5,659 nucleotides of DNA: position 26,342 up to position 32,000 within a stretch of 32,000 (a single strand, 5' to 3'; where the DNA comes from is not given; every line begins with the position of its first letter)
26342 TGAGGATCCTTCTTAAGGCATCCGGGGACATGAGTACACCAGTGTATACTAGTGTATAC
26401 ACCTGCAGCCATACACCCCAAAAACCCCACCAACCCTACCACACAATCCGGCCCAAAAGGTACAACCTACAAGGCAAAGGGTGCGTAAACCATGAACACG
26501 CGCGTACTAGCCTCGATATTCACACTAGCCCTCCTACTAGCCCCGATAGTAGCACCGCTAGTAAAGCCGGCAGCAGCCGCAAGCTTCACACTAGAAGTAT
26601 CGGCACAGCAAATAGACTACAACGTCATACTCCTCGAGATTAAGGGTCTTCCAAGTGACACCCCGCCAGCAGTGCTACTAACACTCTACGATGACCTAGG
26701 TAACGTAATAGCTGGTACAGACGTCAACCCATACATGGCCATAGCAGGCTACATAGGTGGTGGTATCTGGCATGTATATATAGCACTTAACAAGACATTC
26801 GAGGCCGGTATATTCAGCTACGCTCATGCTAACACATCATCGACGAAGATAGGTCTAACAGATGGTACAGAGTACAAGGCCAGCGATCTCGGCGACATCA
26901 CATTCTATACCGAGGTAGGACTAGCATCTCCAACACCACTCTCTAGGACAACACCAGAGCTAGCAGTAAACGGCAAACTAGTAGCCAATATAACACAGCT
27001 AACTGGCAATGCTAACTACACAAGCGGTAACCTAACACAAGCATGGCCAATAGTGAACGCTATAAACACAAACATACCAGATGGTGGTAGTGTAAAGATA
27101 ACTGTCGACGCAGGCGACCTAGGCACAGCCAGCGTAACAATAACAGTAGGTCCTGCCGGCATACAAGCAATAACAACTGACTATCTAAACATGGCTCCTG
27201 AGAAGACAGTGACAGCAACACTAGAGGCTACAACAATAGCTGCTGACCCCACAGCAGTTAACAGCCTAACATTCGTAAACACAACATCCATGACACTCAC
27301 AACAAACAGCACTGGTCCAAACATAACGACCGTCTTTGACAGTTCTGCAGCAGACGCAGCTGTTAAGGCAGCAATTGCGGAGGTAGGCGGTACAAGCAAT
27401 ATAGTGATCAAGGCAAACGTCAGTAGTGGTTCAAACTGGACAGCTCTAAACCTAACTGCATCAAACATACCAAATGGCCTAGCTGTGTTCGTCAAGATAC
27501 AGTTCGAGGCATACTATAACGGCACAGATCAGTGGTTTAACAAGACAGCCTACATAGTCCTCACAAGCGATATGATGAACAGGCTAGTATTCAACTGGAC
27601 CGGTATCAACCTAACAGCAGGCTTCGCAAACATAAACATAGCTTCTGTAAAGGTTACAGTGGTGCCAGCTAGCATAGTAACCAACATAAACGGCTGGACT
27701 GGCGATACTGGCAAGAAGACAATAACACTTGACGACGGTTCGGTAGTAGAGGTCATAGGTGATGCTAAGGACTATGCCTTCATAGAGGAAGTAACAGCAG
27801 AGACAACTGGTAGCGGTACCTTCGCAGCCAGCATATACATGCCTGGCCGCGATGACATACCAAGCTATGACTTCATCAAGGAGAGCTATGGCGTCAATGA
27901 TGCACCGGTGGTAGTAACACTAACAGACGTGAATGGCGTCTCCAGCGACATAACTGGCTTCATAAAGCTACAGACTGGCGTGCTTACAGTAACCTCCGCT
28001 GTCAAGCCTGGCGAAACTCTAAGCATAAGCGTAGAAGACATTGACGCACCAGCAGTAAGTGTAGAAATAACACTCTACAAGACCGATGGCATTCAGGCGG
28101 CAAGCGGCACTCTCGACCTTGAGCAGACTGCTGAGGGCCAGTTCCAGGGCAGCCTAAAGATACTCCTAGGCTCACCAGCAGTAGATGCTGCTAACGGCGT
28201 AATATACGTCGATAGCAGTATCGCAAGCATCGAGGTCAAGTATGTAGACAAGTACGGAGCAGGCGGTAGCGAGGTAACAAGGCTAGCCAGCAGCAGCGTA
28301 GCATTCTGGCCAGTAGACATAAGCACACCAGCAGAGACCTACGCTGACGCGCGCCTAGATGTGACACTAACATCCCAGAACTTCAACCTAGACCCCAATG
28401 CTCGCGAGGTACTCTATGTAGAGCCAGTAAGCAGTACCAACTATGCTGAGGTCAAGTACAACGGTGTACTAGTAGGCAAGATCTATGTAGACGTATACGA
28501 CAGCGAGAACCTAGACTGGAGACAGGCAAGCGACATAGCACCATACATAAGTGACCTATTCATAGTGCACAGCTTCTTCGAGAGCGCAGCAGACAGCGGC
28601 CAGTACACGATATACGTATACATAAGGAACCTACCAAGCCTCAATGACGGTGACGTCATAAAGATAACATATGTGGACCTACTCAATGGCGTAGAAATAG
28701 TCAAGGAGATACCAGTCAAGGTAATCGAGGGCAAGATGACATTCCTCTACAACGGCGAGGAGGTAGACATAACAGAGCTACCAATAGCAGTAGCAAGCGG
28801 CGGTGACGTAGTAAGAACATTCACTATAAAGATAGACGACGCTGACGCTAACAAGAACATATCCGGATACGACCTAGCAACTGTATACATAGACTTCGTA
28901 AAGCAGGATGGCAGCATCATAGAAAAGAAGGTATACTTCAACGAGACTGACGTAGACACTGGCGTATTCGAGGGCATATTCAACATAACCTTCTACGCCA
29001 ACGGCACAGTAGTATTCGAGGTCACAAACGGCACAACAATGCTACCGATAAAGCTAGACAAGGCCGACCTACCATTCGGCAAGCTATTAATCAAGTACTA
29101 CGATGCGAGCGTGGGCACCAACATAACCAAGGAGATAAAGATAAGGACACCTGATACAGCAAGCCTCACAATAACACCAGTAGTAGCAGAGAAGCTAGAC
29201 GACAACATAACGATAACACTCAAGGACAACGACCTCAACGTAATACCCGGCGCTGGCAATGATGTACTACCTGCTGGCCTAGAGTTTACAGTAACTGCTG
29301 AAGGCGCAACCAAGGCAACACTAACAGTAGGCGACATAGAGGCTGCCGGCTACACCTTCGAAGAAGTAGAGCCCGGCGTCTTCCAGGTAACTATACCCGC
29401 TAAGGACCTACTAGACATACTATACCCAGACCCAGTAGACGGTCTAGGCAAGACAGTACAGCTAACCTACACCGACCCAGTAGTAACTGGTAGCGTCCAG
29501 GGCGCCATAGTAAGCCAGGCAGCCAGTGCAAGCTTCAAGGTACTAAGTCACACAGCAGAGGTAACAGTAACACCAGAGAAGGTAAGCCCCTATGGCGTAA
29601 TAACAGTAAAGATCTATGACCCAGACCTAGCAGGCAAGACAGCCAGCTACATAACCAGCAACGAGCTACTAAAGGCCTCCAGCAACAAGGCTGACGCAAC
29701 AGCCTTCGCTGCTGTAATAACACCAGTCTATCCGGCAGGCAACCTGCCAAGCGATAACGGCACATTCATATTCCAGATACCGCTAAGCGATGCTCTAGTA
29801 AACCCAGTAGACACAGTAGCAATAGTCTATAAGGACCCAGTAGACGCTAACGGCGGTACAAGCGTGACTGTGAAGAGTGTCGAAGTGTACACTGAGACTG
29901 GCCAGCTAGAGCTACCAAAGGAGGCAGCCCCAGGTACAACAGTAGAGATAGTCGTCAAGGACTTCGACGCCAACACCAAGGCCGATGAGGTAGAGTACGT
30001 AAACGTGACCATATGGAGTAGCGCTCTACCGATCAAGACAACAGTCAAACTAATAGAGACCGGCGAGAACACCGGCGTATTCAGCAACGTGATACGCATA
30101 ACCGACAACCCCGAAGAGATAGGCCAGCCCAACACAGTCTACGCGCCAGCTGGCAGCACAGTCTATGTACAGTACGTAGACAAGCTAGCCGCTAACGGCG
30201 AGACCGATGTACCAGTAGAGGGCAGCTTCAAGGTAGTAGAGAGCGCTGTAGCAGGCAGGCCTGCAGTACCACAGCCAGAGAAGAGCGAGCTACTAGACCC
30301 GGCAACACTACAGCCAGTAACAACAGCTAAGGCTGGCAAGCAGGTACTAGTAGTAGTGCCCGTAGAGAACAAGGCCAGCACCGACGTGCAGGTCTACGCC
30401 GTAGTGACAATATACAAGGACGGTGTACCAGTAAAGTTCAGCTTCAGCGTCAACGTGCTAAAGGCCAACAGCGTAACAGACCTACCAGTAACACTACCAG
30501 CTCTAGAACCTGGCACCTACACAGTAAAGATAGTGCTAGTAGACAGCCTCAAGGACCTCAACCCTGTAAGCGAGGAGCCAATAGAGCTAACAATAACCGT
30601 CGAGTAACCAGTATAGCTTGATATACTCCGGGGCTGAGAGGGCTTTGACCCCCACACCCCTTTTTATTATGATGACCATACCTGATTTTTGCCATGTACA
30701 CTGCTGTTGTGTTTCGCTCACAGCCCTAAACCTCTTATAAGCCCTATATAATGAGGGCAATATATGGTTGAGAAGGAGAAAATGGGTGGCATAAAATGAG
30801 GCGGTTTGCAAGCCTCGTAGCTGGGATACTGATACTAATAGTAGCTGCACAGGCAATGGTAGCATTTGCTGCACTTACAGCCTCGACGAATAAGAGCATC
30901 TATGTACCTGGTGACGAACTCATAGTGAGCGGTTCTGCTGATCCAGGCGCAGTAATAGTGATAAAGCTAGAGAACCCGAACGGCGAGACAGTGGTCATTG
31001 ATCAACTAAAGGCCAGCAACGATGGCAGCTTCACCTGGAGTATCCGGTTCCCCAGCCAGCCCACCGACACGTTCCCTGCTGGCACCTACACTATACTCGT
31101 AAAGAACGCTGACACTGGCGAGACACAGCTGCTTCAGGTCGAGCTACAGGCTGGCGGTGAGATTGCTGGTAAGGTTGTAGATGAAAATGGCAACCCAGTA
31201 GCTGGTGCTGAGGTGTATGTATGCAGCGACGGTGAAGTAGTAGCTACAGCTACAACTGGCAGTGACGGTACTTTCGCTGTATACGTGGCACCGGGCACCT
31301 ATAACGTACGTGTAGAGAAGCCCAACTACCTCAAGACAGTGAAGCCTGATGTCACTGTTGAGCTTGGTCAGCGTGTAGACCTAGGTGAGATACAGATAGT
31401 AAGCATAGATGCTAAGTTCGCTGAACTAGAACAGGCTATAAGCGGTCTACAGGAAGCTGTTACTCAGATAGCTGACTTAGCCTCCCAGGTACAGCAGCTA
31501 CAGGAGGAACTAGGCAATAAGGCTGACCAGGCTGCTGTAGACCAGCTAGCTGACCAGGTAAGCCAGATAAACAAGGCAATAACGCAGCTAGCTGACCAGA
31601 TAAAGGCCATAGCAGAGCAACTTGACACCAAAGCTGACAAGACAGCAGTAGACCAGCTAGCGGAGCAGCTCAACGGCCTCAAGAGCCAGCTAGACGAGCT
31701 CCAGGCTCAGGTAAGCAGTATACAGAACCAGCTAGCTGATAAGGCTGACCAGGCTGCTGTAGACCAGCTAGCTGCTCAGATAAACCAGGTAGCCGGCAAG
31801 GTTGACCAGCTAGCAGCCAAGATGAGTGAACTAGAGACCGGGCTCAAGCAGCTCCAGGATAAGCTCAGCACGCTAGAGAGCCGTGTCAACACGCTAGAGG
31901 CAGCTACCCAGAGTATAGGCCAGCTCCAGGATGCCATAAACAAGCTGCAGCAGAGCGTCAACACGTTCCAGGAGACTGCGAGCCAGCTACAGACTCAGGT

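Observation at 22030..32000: Working hypothesis: one envelope/appendage locus combining RHH regulators, a pilin-like giant protein, a lattice protein and a stalk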

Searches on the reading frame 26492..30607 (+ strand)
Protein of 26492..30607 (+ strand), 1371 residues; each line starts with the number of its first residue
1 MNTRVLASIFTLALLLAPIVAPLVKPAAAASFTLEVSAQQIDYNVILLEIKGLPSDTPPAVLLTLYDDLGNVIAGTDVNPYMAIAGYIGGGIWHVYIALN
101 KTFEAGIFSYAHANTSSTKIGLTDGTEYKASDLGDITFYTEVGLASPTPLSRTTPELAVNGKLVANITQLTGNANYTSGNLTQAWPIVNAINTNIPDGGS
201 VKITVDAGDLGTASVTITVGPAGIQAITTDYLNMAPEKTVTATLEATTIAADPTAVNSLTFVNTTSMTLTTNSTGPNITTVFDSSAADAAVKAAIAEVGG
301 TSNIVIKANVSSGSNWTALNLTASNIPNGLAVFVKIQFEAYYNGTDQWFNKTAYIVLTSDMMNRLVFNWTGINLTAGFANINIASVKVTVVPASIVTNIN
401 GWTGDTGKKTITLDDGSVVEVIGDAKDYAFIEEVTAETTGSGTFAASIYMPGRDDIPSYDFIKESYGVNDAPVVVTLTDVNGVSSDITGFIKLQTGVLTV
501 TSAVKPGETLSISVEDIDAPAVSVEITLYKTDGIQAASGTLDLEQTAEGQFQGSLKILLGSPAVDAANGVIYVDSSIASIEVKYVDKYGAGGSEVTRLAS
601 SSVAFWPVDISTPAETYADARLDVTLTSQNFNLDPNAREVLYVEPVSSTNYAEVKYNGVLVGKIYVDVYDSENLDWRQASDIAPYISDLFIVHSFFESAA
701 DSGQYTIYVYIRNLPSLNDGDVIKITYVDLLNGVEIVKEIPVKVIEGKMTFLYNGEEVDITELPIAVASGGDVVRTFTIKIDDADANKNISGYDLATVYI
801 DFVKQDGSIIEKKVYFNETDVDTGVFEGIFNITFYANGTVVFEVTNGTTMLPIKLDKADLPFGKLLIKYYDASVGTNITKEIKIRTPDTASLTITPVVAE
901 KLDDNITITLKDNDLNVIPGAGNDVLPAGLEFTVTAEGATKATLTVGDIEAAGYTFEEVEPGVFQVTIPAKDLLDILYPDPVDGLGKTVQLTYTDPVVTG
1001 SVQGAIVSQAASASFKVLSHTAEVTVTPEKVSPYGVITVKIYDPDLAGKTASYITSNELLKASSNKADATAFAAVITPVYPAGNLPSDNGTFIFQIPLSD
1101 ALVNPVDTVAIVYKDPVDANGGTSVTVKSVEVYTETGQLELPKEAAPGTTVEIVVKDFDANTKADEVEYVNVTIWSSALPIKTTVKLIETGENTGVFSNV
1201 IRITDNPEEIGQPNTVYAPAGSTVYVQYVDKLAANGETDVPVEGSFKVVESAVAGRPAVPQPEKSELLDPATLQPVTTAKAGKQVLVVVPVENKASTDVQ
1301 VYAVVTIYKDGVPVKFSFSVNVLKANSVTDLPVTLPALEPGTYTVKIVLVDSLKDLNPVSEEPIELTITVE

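Call 7: search_protein_families(library=pfam, proteins=[window:26492-30607:+], max_evalue=0.1)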
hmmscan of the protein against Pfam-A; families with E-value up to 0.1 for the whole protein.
window:26492-30607:+ (1371 aa): 1 family
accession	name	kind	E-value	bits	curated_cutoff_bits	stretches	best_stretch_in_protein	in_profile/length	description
PF07495.19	Y_Y_Y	-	0.036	14.4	26.6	0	701-724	36-59/65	Y_Y_Y domain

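Call 8: search_protein_families(library=ncbifam, proteins=[window:26492-30607:+], max_evalue=0.1)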
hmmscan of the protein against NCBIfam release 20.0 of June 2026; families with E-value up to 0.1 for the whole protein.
window:26492-30607:+ (1371 aa): 0 families

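Call 54: search_solved_structures(query=window:26492-30607:+, max_evalue=10)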
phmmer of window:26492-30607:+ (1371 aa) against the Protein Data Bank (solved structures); distinct sequences matched with E-value up to 10: 0.

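Call 57: find_homologous_proteins(query=window:26492-30607:+)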
Query window:26492-30607:+ (1371 aa): 5 proteins with E <= 0.001 among 8000 candidates.
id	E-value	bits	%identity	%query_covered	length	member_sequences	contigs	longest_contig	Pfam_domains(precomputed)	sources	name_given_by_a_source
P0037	0.0e+0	2393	82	100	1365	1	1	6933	-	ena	-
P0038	0.0e+0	1234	47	100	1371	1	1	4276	-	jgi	jgi:hypothetical protein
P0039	0.0e+0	1184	46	100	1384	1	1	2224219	-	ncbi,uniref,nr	ncbi:hypothetical protein [Pyrodictium abyssi]|uniref:Uncharacterized protein n=1 Tax=Pyrodictium ab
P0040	0.0e+0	1056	43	100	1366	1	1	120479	-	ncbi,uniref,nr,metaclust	ncbi:hypothetical protein CF15_08165 [Pyrodictium occultum]|uniref:Uncharacterized protein n=1 Tax=P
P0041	9.6e-190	651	34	100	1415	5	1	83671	-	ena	-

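Call 58: find_encoding_contigs(protein=P0039, flank=8000, max_places=1)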
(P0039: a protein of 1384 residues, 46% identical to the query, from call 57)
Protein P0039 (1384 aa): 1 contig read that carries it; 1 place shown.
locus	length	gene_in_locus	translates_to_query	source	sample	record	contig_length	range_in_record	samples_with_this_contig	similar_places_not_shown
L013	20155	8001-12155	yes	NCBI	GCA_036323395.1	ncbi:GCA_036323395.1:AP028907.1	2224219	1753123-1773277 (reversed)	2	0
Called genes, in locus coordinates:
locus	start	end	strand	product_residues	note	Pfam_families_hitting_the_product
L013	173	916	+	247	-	PF00483:NTP_transferase, PF12804:NTP_transf_3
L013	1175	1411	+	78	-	-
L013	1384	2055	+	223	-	PF00535:Glycos_transf_2 (faint)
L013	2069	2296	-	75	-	-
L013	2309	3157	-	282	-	PF02475:TRM5-TYW2_MTfase (weak), PF05050:Methyltransf_21 (weak)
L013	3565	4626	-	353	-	PF04101:Glyco_tran_28_C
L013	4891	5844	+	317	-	PF00106:adh_short, PF01073:3Beta_HSD, PF01370:Epimerase, PF02719:Polysacc_synt_2, PF04321:RmlD_sub_bind, PF07993:NAD_binding_4, PF08659:KR, PF16363:GDP_Man_Dehyd, +1 more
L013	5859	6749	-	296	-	PF02475:TRM5-TYW2_MTfase (weak), PF05050:Methyltransf_21 (faint)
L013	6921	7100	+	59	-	-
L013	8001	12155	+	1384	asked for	-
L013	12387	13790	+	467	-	-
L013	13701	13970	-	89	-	-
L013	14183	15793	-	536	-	-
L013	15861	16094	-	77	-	-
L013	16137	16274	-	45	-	-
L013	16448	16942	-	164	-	PF01850:PIN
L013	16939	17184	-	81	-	PF01402:RHH_1 (weak)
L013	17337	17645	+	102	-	-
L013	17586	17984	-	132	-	PF01850:PIN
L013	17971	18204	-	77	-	PF26688:RHH_12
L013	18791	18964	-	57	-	-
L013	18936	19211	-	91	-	-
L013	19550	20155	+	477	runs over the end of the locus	PF02629:CoA_binding, PF13380:CoA_binding_2, PF13607:Succ_CoA_lig, PF19045:Ligase_CoA_2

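Call 89: search_protein_families(library=pfam, proteins=[L013:14183-15793:-], max_evalue=0.01)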
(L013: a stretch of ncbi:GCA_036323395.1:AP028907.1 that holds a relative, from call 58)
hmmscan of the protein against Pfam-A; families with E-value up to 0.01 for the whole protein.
L013:14183-15793:- (536 aa): 0 families

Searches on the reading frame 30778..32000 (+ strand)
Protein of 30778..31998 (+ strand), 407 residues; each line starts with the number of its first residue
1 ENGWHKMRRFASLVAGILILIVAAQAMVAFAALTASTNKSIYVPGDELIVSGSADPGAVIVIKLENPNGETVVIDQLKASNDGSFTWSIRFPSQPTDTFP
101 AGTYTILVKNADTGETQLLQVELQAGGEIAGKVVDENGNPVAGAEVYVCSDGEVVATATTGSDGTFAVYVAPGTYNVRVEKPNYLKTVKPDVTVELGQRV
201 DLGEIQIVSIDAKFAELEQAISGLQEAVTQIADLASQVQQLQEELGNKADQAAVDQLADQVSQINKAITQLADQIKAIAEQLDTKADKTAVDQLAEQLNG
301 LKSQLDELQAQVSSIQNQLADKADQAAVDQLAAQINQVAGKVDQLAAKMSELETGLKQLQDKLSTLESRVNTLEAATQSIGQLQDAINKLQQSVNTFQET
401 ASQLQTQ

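Call 7: search_protein_families(library=pfam, proteins=[window:30778-32000:+], max_evalue=0.1)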
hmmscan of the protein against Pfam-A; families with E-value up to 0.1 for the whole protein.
window:30778-32000:+ (407 aa): 118 families (the best 25 are shown)
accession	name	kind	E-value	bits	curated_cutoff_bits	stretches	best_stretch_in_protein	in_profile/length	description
PF13620.12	CarboxypepD_reg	-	4.8e-17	62.5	32.3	1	129-202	2-77/82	Carboxypeptidase regulatory-like domain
PF23991.1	DUF7310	-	2.9e-10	40.9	40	2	341-396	18-72/83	Coiled-coil region of unknown function (DUF7310)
PF05531.17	NPV_P10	-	3.1e-09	37.6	29.8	2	263-320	8-66/75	Nucleopolyhedrovirus P10 protein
PF16043.11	DUF4795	-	1.6e-08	34.7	34.8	2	207-273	83-150/208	Domain of unknown function (DUF4795)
PF17936.7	Big_6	-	2.5e-08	34.5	27.6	2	138-172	19-54/83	Bacterial Ig domain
PF04513.17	Baculo_PEP_C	-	9.5e-08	32.6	38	2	213-320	14-109/140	Baculovirus polyhedron envelope protein, PEP, C terminus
PF10046.14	BLOC1_2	-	1.6e-07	32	33.4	1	357-405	37-85/96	Biogenesis of lysosome-related organelles complex-1 subunit 2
PF07210.18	DUF1416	-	2.6e-07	30.9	23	1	115-182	7-75/97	Protein of unknown function (DUF1416)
PF05377.16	FlaC_arch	-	2.1e-06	28.5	27.8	0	341-374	1-34/55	Flagella accessory protein C (FlaC)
PF16326.10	ABC_tran_CTD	-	3.2e-06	27.7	32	1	298-353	10-68/69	ABC transporter C-terminal domain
PF06013.18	WXG100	-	3.8e-06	27.5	27.3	1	210-288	2-80/86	Proteins of 100 residues with WXG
PF17802.7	SpaA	-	4.3e-06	27.2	23.1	1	130-178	4-57/91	Prealbumin-like fold domain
PF16454.10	PI3K_P85_iSH2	-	4.3e-06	26.9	31.5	2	226-310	55-137/161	Phosphatidylinositol 3-kinase regulatory subunit P85 inter-SH2 domain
PF10232.14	Med8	-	5.1e-06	26.7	28.3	1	182-343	106-216/231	Mediator of RNA polymerase II transcription complex subunit 8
PF13715.12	CarbopepD_reg_2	-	5.2e-06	26.8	32.2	1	129-194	1-64/88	CarboxypepD_reg-like domain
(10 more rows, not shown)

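Call 8: search_protein_families(library=ncbifam, proteins=[window:30778-32000:+], max_evalue=0.1)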
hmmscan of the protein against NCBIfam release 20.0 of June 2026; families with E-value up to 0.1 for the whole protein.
window:30778-32000:+ (407 aa): 68 families (the best 25 are shown)
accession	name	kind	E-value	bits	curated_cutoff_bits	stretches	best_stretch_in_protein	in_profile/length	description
NF040788.1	S-lay_SlaB_Mtsph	equivalog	3.6e-24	85.4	700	5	17-195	10-184/416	S-layer protein SlaB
NF045487.1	ASRP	equivalog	2.2e-17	62.9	300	2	261-406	120-270/593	archaea-specific SMC-related protein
TIGR02168.1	SMC_prok_B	equivalog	3.4e-11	41.7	567.35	1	210-403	286-488/1181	chromosome segregation protein SMC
NF047516.1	LA_3659_fam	equivalog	9.1e-11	41.7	36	2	211-323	43-154/221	LA_3659 family protein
NF047514.1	SpiroCoCo_N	equivalog_domain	9.1e-11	41.7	75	2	211-323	43-154/221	SpiroCoCo family coiled-coil protein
NF053563.1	Rkd4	equivalog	9.6e-11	40.5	860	1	213-399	457-639/747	arcadin-4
NF047515.1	SpiroCoCo_C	equivalog_domain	1.5e-09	37.5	125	2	328-405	109-186/313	SpiroCoCo family coiled-coil protein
NF003034.1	PRK03918.1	equivalog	2e-09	36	700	1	204-392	251-433/878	DNA double-strand break repair ATPase Rad50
NF041034.1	Rad50_Sulf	equivalog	4e-09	34.9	1000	1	206-399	462-715/872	DNA double-strand break repair ATPase Rad50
TIGR02169.1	SMC_prok_A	equivalog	4.6e-09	34.6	729.4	1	206-403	746-936/1165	chromosome segregation protein SMC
TIGR04523.1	Mplasa_alph_rch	subfamily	9.4e-09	33.7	270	1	213-407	226-413/745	helix-rich protein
NF052320.1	Cbp1_fam_LP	subfamily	5.2e-08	32.7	90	1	207-364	39-189/286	Cbp1 family collagen-binding glycoprotein adhesin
NF002572.0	PRK02224.1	equivalog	6.4e-08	31.4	1087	1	215-389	237-517/888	DNA double-strand break repair ATPase Rad50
NF042955.1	Ppl_antiphage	equivalog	1.1e-07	30.2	1000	1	141-403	349-608/882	anti-phage protein Ppl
NF002244.0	PRK01156.1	equivalog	3e-07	28.9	847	1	214-404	474-662/895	DNA double-strand break repair ATPase Rad50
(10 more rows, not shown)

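Call 98: search_solved_structures(query=window:30778-31998:+, max_evalue=0.001)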
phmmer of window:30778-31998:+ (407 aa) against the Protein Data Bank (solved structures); distinct sequences matched with E-value up to 0.001: 8.
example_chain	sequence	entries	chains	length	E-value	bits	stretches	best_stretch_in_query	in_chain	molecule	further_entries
8qox_B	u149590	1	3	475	1.5e-13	54.2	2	28-174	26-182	Conserved membrane protein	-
8qae_A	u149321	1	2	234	2.7e-06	30.3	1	216-405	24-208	sc-apCC-6-SLLA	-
6gao_A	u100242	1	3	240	7.2e-06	28.9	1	226-375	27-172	Outer capsid protein sigma-1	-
6gap_A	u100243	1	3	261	0.00018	24.3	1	291-398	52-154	Outer capsid protein sigma-1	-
7zr2_A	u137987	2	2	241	0.0004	23.2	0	262-387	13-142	Spike protein S2',Chimeric protein mimic of SARS-CoV-2 Spike HR1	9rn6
7wxz_A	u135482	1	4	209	0.00059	22.6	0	197-325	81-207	Spike protein S2'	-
6gaj_A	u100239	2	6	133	0.0007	22.3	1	225-322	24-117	Outer capsid protein sigma-1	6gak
5zuv_A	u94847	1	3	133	0.00073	22.3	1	250-362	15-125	Spike glycoprotein,Spike glycoprotein,inhibitor EK1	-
